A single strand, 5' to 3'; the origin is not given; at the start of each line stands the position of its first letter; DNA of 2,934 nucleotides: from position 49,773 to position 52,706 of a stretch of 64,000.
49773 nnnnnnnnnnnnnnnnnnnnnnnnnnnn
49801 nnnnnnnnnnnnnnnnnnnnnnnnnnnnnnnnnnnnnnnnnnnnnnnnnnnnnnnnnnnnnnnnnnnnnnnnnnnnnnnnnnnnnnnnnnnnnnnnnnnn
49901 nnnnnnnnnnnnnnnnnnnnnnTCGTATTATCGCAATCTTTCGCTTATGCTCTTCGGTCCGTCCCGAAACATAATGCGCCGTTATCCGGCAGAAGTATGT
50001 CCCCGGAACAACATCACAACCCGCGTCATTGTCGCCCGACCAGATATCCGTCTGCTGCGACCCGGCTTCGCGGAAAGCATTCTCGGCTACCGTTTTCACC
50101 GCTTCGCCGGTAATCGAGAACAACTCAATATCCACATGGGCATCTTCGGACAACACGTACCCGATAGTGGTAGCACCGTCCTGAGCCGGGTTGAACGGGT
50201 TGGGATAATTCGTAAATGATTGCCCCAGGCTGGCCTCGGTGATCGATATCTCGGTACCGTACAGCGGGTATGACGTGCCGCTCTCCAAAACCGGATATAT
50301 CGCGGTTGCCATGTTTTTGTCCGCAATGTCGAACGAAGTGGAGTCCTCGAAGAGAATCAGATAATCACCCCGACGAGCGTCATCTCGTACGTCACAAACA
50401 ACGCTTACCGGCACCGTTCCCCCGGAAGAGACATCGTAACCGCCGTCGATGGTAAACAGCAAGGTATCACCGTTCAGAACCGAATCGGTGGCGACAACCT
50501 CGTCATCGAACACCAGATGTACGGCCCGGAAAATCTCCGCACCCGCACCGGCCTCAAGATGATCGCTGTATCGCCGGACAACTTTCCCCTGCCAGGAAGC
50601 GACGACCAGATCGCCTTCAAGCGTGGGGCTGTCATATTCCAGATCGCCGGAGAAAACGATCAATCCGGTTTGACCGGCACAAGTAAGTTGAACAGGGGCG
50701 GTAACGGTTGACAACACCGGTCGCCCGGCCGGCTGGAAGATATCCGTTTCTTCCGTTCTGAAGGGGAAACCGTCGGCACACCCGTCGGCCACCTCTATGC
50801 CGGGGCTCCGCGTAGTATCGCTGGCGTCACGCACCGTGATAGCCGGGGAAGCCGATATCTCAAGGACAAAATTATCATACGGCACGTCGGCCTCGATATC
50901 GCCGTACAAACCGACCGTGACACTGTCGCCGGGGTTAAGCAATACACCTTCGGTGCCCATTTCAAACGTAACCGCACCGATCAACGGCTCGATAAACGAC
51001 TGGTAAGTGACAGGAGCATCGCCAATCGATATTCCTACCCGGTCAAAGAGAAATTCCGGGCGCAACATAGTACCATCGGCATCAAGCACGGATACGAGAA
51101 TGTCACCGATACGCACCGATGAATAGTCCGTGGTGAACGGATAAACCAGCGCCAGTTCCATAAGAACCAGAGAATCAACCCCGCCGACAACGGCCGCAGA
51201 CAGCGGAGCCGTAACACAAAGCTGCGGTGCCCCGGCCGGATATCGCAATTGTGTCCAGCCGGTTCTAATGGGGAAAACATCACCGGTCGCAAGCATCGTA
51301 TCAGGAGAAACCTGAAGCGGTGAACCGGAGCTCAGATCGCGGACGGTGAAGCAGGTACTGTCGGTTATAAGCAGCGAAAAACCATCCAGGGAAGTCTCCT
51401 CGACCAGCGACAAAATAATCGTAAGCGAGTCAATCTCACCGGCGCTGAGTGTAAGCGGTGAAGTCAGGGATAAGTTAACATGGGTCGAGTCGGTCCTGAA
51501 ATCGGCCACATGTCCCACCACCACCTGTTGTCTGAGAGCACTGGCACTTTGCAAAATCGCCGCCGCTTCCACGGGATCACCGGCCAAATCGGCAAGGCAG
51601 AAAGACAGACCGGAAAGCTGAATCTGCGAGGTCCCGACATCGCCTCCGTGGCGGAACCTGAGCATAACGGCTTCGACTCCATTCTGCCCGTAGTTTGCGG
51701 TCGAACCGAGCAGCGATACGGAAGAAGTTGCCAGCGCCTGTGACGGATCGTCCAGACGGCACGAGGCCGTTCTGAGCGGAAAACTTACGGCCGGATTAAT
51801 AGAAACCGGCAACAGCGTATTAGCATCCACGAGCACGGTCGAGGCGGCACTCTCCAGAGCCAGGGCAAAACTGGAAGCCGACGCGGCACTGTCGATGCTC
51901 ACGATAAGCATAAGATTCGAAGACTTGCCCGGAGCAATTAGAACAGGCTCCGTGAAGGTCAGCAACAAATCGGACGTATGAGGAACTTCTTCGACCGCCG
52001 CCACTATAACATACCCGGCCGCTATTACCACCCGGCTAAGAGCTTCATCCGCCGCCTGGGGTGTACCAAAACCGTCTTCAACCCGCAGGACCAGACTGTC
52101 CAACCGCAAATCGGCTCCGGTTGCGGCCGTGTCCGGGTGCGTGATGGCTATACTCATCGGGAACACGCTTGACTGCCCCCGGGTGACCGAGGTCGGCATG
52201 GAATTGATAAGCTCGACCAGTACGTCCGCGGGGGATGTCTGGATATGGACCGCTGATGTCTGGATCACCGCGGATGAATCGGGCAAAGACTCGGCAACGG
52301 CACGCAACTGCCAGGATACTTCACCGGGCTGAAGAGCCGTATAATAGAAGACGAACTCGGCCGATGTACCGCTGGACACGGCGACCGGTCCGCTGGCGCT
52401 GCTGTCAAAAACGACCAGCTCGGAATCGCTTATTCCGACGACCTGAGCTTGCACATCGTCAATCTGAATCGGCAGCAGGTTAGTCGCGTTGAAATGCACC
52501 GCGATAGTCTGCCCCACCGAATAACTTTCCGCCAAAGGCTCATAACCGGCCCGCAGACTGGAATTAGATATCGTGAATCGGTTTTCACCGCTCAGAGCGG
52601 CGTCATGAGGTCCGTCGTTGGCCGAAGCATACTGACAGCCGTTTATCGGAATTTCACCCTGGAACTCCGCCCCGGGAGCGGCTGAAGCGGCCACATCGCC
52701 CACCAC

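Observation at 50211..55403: About 1730 aa of repeated 155-170-aa modules with no family I can assign, organised as alternating A/B pairs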

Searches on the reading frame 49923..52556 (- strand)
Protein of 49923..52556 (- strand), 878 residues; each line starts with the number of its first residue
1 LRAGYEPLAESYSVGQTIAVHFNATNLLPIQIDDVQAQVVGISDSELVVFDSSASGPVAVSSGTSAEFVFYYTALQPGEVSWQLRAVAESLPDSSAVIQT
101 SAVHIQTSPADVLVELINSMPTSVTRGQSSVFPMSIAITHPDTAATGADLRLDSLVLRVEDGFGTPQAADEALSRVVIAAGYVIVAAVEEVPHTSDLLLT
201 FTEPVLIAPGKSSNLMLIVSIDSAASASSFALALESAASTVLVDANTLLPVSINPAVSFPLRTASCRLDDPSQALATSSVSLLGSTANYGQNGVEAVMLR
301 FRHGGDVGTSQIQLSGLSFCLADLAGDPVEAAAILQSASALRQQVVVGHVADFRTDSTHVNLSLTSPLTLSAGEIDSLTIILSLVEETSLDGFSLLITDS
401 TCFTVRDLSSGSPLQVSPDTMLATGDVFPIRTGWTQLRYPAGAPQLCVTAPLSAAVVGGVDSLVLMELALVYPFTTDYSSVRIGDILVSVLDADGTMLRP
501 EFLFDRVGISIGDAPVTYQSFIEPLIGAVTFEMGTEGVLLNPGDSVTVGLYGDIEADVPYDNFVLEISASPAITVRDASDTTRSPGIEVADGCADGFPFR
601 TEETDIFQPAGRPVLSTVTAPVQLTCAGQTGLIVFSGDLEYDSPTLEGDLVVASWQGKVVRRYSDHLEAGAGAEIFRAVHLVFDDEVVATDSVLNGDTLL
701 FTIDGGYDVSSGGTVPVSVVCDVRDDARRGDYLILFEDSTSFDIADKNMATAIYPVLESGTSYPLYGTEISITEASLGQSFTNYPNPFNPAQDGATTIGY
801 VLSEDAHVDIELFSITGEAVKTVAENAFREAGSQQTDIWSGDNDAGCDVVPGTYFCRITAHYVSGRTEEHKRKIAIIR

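Call 44: find_related_loci(query=A4, collection=genome_contigs, flank=10000)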
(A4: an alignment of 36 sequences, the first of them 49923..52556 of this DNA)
Query A4 (878 aa) in genome_contigs; peptide patterns used: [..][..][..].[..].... (x = any residue, [..] = any of these).
228 stretches matched a pattern; 190 encode a relative of the query (tblastn E <= 1e-3); the best 80 are kept; 80 distinct loci.
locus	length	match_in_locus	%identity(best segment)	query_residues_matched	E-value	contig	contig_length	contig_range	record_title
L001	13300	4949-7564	46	8-878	0e+0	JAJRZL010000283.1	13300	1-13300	MAG: Candidatus Zixiibacteriota bacterium isolate Dive96_bin4.195 k141_4103467, whole genome shotgun sequence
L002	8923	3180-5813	48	1-878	0e+0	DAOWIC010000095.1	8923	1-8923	MAG TPA_asm: Calditrichota bacterium isolate CSMAG_2033 CSMAG_2033_k141_2558583_length_8923_cov_18.9177, whole genome sh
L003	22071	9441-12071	49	1-878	0e+0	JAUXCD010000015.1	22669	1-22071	MAG: Candidatus Zixiibacteriota bacterium isolate CSMAG_2816 CSMAG_2816_k117_3768983_length_22669_cov_78.2426, whole gen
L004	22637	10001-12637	47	1-878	0e+0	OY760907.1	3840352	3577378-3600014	MAG: uncultured candidate division Zixibacteria bacterium isolate 2d357583-1faf-4436-89ad-6f0e4817d39a genome assembly,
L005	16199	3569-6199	47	1-878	0e+0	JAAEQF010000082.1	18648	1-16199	MAG: FCB group bacterium isolate Gpa_11 GpaG_CONTIG490661, whole genome shotgun sequence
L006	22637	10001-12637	46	1-878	0e+0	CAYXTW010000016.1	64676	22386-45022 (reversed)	MAG TPA_asm: uncultured Ignavibacteriaceae bacterium isolate binchicken_co89_533 genome assembly, contig: NODE_496_lengt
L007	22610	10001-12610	46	10-878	0e+0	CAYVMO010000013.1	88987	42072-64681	MAG TPA_asm: uncultured Ignavibacteriaceae bacterium isolate SRP323688_co1_43 genome assembly, contig: NODE_523_length_8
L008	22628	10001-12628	44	1-878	0e+0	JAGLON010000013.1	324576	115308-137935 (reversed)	MAG: Candidatus Zixiibacteriota bacterium isolate RS_7_36 ROV157_7.bin.36.fa_13, whole genome shotgun sequence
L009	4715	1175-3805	45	1-878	0e+0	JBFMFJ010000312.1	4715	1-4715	MAG: Candidatus Zixiibacteriota bacterium isolate MAG268 MAG268_312, whole genome shotgun sequence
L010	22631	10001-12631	44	1-878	0e+0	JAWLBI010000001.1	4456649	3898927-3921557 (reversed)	MAG: Candidatus Zixiibacteriota bacterium isolate AC1.147 AC1.147.fa-1, whole genome shotgun sequence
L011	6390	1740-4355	44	8-878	0e+0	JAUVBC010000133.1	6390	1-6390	MAG: Candidatus Zixiibacteriota bacterium isolate CSMAG_235 CSMAG_235_k127_2539516_length_6390_cov_11.7867, whole genome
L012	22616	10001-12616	45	1-878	0e+0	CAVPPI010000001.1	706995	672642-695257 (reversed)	MAG: uncultured candidate division Zixibacteria bacterium isolate MFD09964.bin.1.280 genome assembly, contig: contig_123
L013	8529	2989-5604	43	8-878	0e+0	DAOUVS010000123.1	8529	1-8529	MAG TPA_asm: Candidatus Zixiibacteriota bacterium isolate CSMAG_855 CSMAG_855_k127_1159114_length_8529_cov_8.0000, whole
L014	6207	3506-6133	44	1-878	0e+0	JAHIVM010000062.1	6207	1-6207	MAG: Candidatus Zixiibacteriota bacterium isolate MM_PC_MetaG.mb.8 MM_PC_MetaG.mb.8_k141_265115, whole genome shotgun se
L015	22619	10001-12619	44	1-878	0e+0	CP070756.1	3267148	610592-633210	MAG: Candidatus Zixiibacteriota bacterium isolate bin295 chromosome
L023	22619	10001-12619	42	1-878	0e+0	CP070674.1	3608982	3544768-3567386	MAG: Candidatus Zixiibacteriota bacterium isolate bin72 chromosome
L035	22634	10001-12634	38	1-878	0e+0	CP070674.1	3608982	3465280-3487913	MAG: Candidatus Zixiibacteriota bacterium isolate bin72 chromosome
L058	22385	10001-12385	25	68-878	3e-47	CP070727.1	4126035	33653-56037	MAG: bacterium isolate bin44 chromosome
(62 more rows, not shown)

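Call 49: predict_structure(alignment_id=A4)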
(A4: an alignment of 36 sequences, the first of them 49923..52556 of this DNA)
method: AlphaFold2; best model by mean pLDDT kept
length: 878 residues; sequences in the alignment: 36
mean_pLDDT: 92.4   pTM: 0.54
mean pLDDT of the five models: 92.4, 92.1, 91.3, 91.2, 91.1
residues with pLDDT >= 90: 745; 70-90: 126; 50-70: 6; < 50: 1
segments of 3 or more residues with pLDDT < 50: none
pLDDT, mean of each block of 10 residues (from residue 1): 92 94 94 94 95 94 95 95 94 92 94 95 93 95 92 95 94 95 92 95 94 96 93 94 93 92 94 91 94 94 90 95 92 94 93 88 94 93 93 93 93 86 65 93 94 90 94 95 95 94 94 92 89 90 95 92 93 93 92 86 92 89 90 93 85 94 91 92 94 89 92 91 92 93 91 90 92 91 91 90 94 93 95 92 92 95 94 91
secondary structure, 60 per line:
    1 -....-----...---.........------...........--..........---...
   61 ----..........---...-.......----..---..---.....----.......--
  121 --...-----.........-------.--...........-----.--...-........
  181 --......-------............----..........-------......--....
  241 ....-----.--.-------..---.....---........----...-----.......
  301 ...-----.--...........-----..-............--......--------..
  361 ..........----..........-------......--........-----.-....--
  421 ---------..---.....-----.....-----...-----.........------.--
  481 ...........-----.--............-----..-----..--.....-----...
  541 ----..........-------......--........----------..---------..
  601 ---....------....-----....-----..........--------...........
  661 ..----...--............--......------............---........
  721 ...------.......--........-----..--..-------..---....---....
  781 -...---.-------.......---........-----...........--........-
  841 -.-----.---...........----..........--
elements in order (helices of 4 or more, strands of 3 or more residues): E2-5 E11-13 E17-25 E32-42 E48-54 E58-60 E65-74 E78-80 E82-88 E103-107 E112-118 E123-125 E131-139 E150-160 E173-180 E183-188 E196-207 E212-221 E229-234 E240-244 E266-270 E274-281 E286-288 E294-303 E312-322 H331-334 E335-342 E345-350 E359-370 E375-384 E392-397 E403-407 E415-418 E435-439 E445-449 E455-457 E463-471 E481-491 H500-503 E504-511 E528-532 E538-540 E545-554 E562-567 E573-577 E604-607 E614-617 E623-626 E632-641 E650-662 E667-669 H672-675 E676-683 E686-691 E698-709 E713-723 E730-736 E742-746 E770-773 H777-780 E782-784 E796-802 E806-813 E819-829 E832-839 E852-862 E867-876

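Call 52: fold_search(model_id=the predicted structure, library=pdb)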
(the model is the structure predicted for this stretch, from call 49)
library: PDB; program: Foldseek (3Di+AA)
matches with E <= 10: 1769; with E <= 0.001: 276
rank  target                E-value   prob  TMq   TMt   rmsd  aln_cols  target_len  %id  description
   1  7som_D                1.9e-16  1.00  0.16  0.11  36.5       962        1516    9  Ciliary C2 central pair apparatus isolated from Chlamydomonas reinhardtii (released 2022-04-13)
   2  9ijj_O                4.3e-15  1.00  0.17  0.13  22.4      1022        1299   10  In situ structure of the central apparatus in mouse sperm axoneme. (released 2025-06-04)
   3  9ijj_h                5.4e-15  1.00  0.11  0.08  57.5      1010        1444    7  In situ structure of the central apparatus in mouse sperm axoneme. (released 2025-06-04)
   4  7sqc_O0               1.0e-14  1.00  0.17  0.15  22.0      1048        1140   10  Ciliary C1 central pair apparatus isolated from Chlamydomonas reinhardtii (released 2022-04-13)
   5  7q62_B                2.7e-13  1.00  0.11  0.11  63.0       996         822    9  Structure of TEV cleaved A2ML1 dimer (A2ML1-TT dimer) (released 2022-04-20)
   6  9u61_E                2.8e-13  1.00  0.12  0.08  62.8      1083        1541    9  CP/MBL pathways C3 convertase C4b2a and C3 complex (released 2026-01-14)
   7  9ijj_4J               3.4e-13  1.00  0.11  0.12  25.9      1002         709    8  In situ structure of the central apparatus in mouse sperm axoneme. (released 2025-06-04)
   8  7sqc_2A               4.4e-13  1.00  0.16  0.17  21.3       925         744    8  Ciliary C1 central pair apparatus isolated from Chlamydomonas reinhardtii (released 2022-04-13)
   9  7ptp_A                5.8e-13  1.00  0.14  0.15  26.4       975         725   11  In-situ structure of pentameric S-layer protein (released 2021-12-15)
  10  9u60_E                7.2e-13  1.00  0.10  0.07  66.0       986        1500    9  C3 convertases zymogen C4b2 in loading state (released 2026-01-14)
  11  7q60                  1.8e-12  1.00  0.10  0.08  58.2      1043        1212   10  Structure of TEV cleaved A2ML1 (A2ML1-TE) (released 2022-04-20)
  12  7q5z                  3.2e-12  1.00  0.10  0.08  61.0      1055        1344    9  Cryo-EM structure of native human A2ML1 (released 2022-04-20)
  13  7q62_A                3.4e-12  1.00  0.11  0.09  63.5       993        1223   10  Structure of TEV cleaved A2ML1 dimer (A2ML1-TT dimer) (released 2022-04-20)
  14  8beg_A                3.6e-12  1.00  0.15  0.17  20.9       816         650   10  Structure of Ig-like domains from PrgB (released 2022-11-30)
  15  8beg_B                4.5e-12  1.00  0.15  0.18  21.1       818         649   10  Structure of Ig-like domains from PrgB (released 2022-11-30)
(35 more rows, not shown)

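Call 73: search_protein_families(library=pfam, proteins=[L058:2333-12388:+, L058:12413-14410:+, L058:14472-16025:+, L058:16047-17153:+, L058:17168-18613:+, L058:276-1940:+], max_evalue=0.001)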
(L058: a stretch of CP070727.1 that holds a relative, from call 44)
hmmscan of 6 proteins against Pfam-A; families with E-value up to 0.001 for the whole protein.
L058:2333-12388:+ (3351 aa): 1 family
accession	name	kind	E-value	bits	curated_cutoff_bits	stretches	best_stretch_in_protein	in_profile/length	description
PF13860.13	FlgD_ig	-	5.3e-06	26.8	27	1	3281-3333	24-74/79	FlgD Ig-like domain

L058:12413-14410:+ (665 aa): 7 families
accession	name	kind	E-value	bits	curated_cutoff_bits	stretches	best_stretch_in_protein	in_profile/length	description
PF07719.23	TPR_2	-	7.5e-17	60.4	27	0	611-643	2-34/34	Tetratricopeptide repeat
PF13414.12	TPR_11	-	2.9e-09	36.9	26.8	0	576-594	1-19/42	TPR repeat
PF13428.12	TPR_14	-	1.1e-08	35.4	23.5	0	497-534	5-42/44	Tetratricopeptide repeat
PF00515.34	TPR_1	-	3.4e-08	33.4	27.8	0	573-594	5-26/34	Tetratricopeptide repeat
PF13432.12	TPR_16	-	1.5e-07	32.2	32.7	0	392-414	3-25/65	Tetratricopeptide repeat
PF14559.12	TPR_19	-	2.4e-07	31.4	25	0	504-548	2-46/68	Tetratricopeptide repeat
PF13181.12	TPR_8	-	0.00021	21.6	25.7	0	345-374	5-34/34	Tetratricopeptide repeat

L058:14472-16025:+ (517 aa): 3 families
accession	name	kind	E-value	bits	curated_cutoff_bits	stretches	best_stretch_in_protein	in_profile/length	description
PF07228.17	SpoIIE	-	8.7e-43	146.9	25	1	300-494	1-190/192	Stage II sporulation protein E (SpoIIE)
PF00672.30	HAMP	-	5.5e-11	43.1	25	1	190-240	2-52/53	HAMP domain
PF17203.10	sCache_3_2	-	1e-07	32.5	28.4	1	34-165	3-135/140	Single cache domain 3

L058:16047-17153:+ (368 aa): 4 families
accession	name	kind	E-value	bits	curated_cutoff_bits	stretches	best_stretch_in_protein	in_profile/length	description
PF13581.12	HATPase_c_2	-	1.5e-14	54.5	27.4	1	131-236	20-125/127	Histidine kinase-like ATPase domain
PF01740.26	STAS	-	3.1e-14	53.1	22.6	1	268-359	8-100/106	STAS domain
PF13466.11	STAS_2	-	2.1e-11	44.3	29.2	1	273-353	1-80/80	STAS domain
PF02518.31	HATPase_c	-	1.7e-06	28.9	26.4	1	144-221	7-85/111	Histidine kinase-, DNA gyrase B-, and HSP90-like ATPase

L058:17168-18613:+ (481 aa): 5 families
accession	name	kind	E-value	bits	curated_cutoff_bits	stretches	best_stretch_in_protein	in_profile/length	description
PF02518.31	HATPase_c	-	1.6e-17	64.4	26.4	1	403-480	35-110/111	Histidine kinase-, DNA gyrase B-, and HSP90-like ATPase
PF01590.32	GAF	-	8e-13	49.5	22.4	1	48-189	1-133/133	GAF domain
PF13492.12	GAF_3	-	3e-09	37.8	27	1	57-191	10-129/129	GAF domain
PF00512.31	HisKA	-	3.9e-09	36.9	26.9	1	211-272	1-64/66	His Kinase A (phospho-acceptor) domain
PF13185.12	GAF_2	-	2.1e-06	28.4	28.6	1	100-189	53-135/136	GAF domain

L058:276-1940:+ (554 aa): 2 families
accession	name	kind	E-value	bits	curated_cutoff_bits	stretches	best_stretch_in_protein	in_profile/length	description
PF13231.12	PMT_2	-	6.4e-12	46.4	26.1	1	99-245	13-155/160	Dolichyl-phosphate-mannose-protein mannosyltransferase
PF02366.24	PMT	-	3.9e-06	27.1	22.7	1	107-215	82-197/245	Dolichyl-phosphate-mannose-protein mannosyltransferase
